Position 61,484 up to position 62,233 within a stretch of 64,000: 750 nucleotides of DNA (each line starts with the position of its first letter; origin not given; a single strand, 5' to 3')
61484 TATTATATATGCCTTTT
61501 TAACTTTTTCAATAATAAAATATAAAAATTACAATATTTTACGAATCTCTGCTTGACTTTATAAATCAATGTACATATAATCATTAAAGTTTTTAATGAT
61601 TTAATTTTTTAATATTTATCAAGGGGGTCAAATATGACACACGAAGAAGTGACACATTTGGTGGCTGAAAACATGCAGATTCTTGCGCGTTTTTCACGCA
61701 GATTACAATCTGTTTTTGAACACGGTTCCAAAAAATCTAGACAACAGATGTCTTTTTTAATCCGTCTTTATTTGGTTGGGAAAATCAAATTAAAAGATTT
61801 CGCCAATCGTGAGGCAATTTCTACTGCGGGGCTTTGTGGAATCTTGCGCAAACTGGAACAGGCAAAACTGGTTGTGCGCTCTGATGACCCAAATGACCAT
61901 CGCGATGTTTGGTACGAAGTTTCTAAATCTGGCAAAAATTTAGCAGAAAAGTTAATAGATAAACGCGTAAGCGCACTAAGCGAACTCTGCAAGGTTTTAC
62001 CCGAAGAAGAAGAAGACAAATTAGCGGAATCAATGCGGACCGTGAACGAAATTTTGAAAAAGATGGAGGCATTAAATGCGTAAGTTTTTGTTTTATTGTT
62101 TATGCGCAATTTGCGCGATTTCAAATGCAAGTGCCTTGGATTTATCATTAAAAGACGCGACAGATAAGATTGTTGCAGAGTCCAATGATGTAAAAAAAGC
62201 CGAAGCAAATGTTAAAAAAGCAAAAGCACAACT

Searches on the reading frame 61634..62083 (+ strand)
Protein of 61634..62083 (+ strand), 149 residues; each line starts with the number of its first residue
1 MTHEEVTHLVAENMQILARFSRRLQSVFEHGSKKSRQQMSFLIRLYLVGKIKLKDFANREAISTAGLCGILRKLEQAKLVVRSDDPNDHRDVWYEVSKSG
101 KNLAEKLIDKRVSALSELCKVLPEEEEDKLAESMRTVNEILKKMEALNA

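Call 102: search_protein_families(library=pfam, proteins=[window:61634-62083:+], max_evalue=0.01)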
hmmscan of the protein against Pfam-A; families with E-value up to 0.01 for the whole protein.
window:61634-62083:+ (149 aa): 5 families
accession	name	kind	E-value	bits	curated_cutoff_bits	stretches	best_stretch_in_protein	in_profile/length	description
PF01047.28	MarR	-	6.8e-09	35.9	24.6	1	35-92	2-59/59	MarR family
PF12802.13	MarR_2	-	7.1e-06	26.5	27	1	36-90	5-60/61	MarR family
PF01638.23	HxlR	-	4.4e-05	23.7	20.8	1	47-107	15-76/91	HxlR-like helix-turn-helix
PF13463.12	HTH_27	-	0.00043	21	22.2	1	55-100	26-68/68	Winged helix DNA-binding domain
PF22381.2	Staph_reg_Sar_Rot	-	0.001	19.5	27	1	36-107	14-85/85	Transcriptional regulator SarA/Rot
